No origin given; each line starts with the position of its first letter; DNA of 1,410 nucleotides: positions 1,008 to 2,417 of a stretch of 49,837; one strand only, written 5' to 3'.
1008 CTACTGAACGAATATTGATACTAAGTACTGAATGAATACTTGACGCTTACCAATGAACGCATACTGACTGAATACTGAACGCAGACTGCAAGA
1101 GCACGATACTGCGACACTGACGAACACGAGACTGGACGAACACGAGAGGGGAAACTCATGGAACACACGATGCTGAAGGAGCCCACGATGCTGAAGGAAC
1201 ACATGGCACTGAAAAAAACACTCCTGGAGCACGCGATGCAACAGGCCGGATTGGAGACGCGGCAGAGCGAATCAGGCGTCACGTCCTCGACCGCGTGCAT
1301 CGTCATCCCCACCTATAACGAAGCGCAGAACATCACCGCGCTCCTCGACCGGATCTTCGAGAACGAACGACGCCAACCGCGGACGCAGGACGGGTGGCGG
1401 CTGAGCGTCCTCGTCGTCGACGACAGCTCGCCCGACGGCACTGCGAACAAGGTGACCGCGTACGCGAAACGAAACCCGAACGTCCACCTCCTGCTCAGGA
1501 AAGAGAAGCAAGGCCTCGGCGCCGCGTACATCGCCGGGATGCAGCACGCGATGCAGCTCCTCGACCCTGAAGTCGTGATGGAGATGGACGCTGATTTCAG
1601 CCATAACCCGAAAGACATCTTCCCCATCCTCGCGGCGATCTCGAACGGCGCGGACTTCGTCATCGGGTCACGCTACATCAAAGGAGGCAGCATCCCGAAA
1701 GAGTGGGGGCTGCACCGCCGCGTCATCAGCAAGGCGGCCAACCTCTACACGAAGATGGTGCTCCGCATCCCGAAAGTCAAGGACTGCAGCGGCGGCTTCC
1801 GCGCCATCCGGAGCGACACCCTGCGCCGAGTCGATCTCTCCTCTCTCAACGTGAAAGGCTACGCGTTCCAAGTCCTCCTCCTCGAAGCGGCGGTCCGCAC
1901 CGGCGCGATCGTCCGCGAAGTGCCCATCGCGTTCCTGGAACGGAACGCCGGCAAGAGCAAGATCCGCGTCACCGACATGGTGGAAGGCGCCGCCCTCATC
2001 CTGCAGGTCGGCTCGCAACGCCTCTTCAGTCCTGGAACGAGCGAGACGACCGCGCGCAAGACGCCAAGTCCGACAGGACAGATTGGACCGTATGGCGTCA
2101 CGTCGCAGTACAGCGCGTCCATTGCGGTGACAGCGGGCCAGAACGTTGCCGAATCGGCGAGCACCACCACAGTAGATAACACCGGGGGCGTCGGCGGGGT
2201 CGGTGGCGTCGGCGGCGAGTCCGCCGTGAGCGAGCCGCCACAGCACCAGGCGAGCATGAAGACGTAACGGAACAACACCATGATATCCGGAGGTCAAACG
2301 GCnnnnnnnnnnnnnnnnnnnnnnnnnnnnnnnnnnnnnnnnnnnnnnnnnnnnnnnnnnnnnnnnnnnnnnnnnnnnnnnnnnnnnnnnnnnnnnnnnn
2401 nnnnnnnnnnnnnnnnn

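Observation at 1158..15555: Archaeal-type beta-glucan (cellulose-like) synthesis and remodelling cluster combined with a three-component GtrB/GtrA/YfhO-type glycosylation module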

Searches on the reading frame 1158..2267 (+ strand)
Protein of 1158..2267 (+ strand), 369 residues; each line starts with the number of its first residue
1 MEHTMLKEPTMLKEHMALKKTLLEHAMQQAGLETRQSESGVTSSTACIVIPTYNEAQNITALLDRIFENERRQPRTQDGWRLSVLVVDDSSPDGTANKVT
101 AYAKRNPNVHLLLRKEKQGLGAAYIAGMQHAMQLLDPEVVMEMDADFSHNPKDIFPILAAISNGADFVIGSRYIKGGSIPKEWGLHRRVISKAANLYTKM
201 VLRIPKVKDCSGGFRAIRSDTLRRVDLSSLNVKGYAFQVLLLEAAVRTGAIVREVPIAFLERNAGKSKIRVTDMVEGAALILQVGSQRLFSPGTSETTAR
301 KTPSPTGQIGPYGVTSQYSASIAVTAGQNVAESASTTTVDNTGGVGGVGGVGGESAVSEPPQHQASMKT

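Call 3: search_protein_families(library=pfam, proteins=[window:1158-2267:+], max_evalue=0.01)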
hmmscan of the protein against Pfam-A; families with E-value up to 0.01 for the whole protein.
window:1158-2267:+ (369 aa): 1 family
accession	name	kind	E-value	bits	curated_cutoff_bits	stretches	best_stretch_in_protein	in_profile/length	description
PF00535.33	Glycos_transf_2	-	1.3e-28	100.5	23.3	1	47-223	1-165/168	Glycosyl transferase family 2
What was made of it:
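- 1158..2267 (+): g1: soluble GT2, Dol-P-mannose/hexose synthase-like catalytic subunit (369 aa, no TM segment). PF00535 at 1.3e-28 (call 3).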

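Call 4: search_protein_families(library=ncbifam, proteins=[window:1158-2267:+], max_evalue=0.01)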
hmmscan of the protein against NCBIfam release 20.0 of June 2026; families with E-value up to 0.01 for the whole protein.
window:1158-2267:+ (369 aa): 17 families
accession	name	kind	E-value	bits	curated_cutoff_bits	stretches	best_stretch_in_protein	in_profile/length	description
TIGR04182.1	glyco_TIGR04182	equivalog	2.4e-17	63.2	325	1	46-283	2-213/293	S-layer glycoprotein N-glycosyltransferase AglJ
NF047588.1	GlcsyltransPgfSStrep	equivalog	6.3e-12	45.3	500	1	47-179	4-128/308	glycosyltransferase PgfS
NF058614.1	PPMAGASynPpgS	equivalog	9e-12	44.9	370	1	47-269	3-206/226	polyprenyl-phospho-N-acetylgalactosaminyl synthase PpgS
NF041391.1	DPhHxTase_Halo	equivalog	1.3e-11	43.9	375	1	52-269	3-192/213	dolichyl-phosphate hexose transferase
NF007986.1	PRK10714.1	equivalog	4.1e-10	39.2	529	1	46-271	8-212/316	undecaprenyl-phosphate 4-deoxy-4-formamido-L-arabinose transferase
NF045692.1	OglycostaseCruG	equivalog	1.9e-08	33.7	600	1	18-159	16-150/386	2'-O-glycosyltransferase CruG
NF038302.1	EPS_HpsE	equivalog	1.1e-07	31.1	300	1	47-131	4-85/307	hormogonium polysaccharide biosynthesis glycosyltransferase HpsE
TIGR03937.1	PgaC_IcaA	equivalog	2.3e-07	30.1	422.3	1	39-146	40-135/407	poly-beta-1,6-N-acetyl-D-glucosamine synthase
NF041875.1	EPS_EpsD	equivalog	3.9e-07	29.8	370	1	48-152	3-95/325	exopolysaccharide biosynthesis glycosyltransferase EpsD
TIGR03469.1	HpnB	hypoth_equivalog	1.6e-06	27.4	379.25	1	43-161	43-160/386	hopene-associated glycosyltransferase HpnB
TIGR03965.1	mycofact_glyco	equivalog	1.9e-06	27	280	1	21-151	52-169/467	mycofactocin biosynthesis glycosyltransferase MftF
NF007482.0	PRK10073.1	equivalog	7.9e-06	25.1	423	1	45-132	7-85/334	glycosyltransferase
NF047683.1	TeichurnBiosyTuaG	equivalog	2.5e-05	24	400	1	46-132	8-86/252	teichuronic acid biosynthesis protein TuaG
NF053846.1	glyco_with_XrtP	equivalog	8.3e-05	21.4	520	1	82-147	70-144/440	XrtP-associated glycosyltransferase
TIGR04283.1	glyco_like_mftF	equivalog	0.00015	21.4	182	1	48-131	3-71/221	TIGR04283 family arsenosugar biosynthesis glycosyltransferase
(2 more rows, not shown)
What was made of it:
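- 1158..2267 (+): The best NCBIfam hits are AglJ, PgfS, PpgS and Dol-P-hexose transferase, all below their cut-offs (call 4).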

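Call 61: search_solved_structures(query=window:1158-2267:+, max_evalue=0.001, show_alignments=1)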
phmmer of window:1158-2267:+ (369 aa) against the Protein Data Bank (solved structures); distinct sequences matched with E-value up to 0.001: 6.
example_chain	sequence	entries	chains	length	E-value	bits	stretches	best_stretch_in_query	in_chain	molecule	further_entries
5mlz_A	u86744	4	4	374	3.5e-30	108.6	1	41-273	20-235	Dolichol monophosphate mannose synthase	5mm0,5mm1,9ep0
6yv7_B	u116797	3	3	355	1.3e-08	37.7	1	47-153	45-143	Glycosyl transferase, family 2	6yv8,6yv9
6yv7_A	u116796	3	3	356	1.3e-08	37.7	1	47-153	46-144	Glycosyl transferase, family 2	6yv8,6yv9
9bhc_C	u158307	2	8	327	1.7e-06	30.8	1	46-196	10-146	Undecaprenyl-phosphate 4-deoxy-4-formamido-L-arabinose transferase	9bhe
8vxh_A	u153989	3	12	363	2e-06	30.5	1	46-195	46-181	Undecaprenyl-phosphate 4-deoxy-4-formamido-L-arabinose transferase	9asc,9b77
9hwj_A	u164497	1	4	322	2.8e-06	30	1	47-171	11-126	Undecaprenyl-phosphate 4-deoxy-4-formamido-L-arabinose transferase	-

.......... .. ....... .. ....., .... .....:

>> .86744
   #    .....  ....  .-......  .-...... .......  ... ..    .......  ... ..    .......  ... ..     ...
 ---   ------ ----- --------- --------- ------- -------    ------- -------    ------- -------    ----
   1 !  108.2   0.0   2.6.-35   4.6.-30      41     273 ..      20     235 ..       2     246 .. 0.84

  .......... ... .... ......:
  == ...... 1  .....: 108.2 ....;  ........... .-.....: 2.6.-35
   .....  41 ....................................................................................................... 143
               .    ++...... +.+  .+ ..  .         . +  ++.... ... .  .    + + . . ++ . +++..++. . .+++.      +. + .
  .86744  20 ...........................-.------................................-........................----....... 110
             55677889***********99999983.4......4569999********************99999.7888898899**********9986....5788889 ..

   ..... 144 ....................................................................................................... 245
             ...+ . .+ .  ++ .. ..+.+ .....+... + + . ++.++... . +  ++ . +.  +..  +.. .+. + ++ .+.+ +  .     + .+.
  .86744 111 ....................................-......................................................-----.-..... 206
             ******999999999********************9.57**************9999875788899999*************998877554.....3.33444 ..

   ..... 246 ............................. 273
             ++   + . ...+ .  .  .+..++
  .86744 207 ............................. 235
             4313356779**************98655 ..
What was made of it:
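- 1158..2267 (+): Residues 41-273 match PfDPMS 5mlz residues 20-235 at 3.5e-30 (call 61).
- On Polyprenyl-phosphate glycosyltransferase (Dpm1/GtrB/AglJ type GT2), g1: 5mlz at 3.5e-30 (call 61).
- Checked: Its residues 41-273 match the catalytic domain of Pyrococcus Dol-P-Man synthase 5mlz (3.5e-30, call 61).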
